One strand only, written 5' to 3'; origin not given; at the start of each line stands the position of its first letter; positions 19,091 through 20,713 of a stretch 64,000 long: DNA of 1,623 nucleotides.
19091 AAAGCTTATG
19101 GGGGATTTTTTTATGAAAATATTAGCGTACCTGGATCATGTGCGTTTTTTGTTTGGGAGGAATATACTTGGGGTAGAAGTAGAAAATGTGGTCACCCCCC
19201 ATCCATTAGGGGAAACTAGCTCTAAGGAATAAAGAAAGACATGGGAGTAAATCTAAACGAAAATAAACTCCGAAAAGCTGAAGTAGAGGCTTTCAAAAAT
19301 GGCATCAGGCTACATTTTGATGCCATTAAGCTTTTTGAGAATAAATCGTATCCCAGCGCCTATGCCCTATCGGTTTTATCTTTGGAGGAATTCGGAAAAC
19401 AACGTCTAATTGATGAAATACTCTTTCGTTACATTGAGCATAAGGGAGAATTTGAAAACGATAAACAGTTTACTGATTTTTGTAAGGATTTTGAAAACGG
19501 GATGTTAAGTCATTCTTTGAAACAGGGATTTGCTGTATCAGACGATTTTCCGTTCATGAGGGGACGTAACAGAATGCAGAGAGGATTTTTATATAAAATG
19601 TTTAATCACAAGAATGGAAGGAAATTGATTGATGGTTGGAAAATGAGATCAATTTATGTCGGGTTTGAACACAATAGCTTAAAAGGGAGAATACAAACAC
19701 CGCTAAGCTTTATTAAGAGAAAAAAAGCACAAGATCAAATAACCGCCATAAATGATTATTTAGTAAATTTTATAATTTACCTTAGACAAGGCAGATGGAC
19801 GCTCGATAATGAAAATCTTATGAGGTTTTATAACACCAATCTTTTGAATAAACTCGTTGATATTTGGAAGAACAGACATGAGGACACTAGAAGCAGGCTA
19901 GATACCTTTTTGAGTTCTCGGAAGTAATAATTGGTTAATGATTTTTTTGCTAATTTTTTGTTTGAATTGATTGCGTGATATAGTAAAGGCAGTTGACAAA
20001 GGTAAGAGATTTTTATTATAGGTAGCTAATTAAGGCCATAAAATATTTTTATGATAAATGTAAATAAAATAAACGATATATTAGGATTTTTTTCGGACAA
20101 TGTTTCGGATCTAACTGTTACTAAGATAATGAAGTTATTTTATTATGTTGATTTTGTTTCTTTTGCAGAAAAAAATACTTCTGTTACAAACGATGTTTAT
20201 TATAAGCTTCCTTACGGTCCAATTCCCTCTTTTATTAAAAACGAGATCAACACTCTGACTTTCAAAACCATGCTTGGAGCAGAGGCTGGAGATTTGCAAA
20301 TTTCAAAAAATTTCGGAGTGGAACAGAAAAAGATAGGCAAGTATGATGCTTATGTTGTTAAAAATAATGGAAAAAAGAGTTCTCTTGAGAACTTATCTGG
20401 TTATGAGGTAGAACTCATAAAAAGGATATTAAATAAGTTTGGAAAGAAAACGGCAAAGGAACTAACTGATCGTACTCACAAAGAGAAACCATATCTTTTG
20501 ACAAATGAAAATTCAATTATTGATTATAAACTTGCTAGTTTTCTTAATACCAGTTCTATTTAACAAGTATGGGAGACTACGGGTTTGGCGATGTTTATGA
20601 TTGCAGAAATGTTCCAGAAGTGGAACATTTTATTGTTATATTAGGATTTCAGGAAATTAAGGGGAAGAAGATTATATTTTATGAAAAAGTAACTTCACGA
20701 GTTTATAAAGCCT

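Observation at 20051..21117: Panacea-domain protein paired with an uncharacterised 182-aa partner: a candidate new toxin-antitoxin pair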

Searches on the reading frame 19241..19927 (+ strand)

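Call 3: search_protein_families(library=pfam, proteins=[window:19241-19927:+], max_evalue=0.1)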
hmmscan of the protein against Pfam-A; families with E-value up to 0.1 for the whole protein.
window:19241-19927:+ (228 aa): 1 family
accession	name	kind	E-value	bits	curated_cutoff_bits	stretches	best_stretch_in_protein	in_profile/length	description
PF18728.6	HEPN_AbiV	-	2.4e-17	64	27.1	1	10-166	2-146/155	AbiV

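Call 13: search_protein_families(library=ncbifam, proteins=[window:19241-19927:+], max_evalue=1)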
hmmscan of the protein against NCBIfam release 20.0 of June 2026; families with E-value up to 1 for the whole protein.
window:19241-19927:+ (228 aa): 2 families
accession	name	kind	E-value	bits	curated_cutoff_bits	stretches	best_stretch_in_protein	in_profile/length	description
TIGR04498.1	AbiV_defense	subfamily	1.1e-16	61.5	27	1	16-168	5-140/143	AbiV family abortive infection protein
NF002711.0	PRK02539.1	equivalog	0.032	14.3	112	1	6-35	28-57/85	DUF896 family protein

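Call 14: search_protein_families(library=padloc, proteins=[window:19241-19927:+], max_evalue=1)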
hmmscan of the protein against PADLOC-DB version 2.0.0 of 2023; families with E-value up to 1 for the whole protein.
window:19241-19927:+ (228 aa): 2 families
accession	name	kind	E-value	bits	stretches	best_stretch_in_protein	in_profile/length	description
PDLC02353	AbiV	-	1.1e-05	23.2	1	24-167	37-161/196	AbiV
PDLC00312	PtuB1|PtuB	-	0.013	13.2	1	181-212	30-60/209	Unknown function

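Call 15: search_protein_families(library=phrogs, proteins=[window:19241-19927:+], max_evalue=1)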
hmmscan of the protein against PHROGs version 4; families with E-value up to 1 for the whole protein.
window:19241-19927:+ (228 aa): 1 family
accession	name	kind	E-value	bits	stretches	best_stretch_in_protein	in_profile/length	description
phrog_33517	-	unknown function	0.19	12.2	1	116-160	12-55/189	-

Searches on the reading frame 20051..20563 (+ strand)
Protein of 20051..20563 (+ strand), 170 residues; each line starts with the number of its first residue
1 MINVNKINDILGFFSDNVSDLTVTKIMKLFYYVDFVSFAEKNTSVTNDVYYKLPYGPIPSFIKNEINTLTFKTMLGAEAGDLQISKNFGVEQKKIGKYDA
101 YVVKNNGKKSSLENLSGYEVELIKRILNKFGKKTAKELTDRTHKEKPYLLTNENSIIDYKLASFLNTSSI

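Call 3: search_protein_families(library=pfam, proteins=[window:20051-20563:+], max_evalue=0.1)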
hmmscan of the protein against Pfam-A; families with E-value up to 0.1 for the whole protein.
window:20051-20563:+ (170 aa): 1 family
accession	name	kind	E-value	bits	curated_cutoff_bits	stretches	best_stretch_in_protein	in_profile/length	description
PF13274.11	SocA_Panacea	-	3.5e-18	67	25.7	1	26-148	1-112/113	Antitoxin SocA-like, Panacea domain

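Call 13: search_protein_families(library=ncbifam, proteins=[window:20051-20563:+], max_evalue=1)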
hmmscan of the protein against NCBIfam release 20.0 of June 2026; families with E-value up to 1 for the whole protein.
window:20051-20563:+ (170 aa): 2 families
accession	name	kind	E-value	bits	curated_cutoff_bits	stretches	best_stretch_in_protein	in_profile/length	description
NF006127.0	PRK08271.1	equivalog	0.0062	15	545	1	62-160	34-126/631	anaerobic ribonucleoside-triphosphate reductase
NF047587.1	lipo_LIC11073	equivalog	0.12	12.2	150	1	41-76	110-145/223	LIC11073 family putative lipoprotein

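Call 14: search_protein_families(library=padloc, proteins=[window:20051-20563:+], max_evalue=1)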
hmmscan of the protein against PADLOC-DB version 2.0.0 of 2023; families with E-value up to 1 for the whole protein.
window:20051-20563:+ (170 aa): 0 families

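Call 15: search_protein_families(library=phrogs, proteins=[window:20051-20563:+], max_evalue=1)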
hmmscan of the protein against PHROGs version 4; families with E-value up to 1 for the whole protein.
window:20051-20563:+ (170 aa): 3 families
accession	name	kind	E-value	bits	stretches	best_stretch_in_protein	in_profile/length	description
phrog_1281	-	unknown function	5e-14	53.4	1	5-152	8-130/195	-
phrog_10390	-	unknown function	4.9e-12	47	1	6-159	150-284/299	-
phrog_26313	-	unknown function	0.12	13.1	1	94-128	71-105/158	-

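Call 87: search_dna_similar(query=window:20051-20563:+, collection=phages, mode=protein, max_evalue=0.00001, max_rows=12)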
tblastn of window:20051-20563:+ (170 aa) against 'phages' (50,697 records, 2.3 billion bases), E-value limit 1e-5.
Records with a match: 2; places in all: 2; records where one place covers at least 80% of the query: 2.
Best place of each record, by identity: <60% 2.
By first word of the organism name: Bacteriophage 2.
By host as written in the record: - 2.
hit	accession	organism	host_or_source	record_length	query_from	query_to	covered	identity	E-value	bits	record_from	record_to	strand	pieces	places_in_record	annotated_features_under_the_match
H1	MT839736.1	Bacteriophage sp.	human fecal samples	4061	2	166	97%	26.3%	4e-8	57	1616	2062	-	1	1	record has no annotation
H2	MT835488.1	Bacteriophage sp.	human fecal samples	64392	2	166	97%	23.4%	5e-6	51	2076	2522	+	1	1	record has no annotation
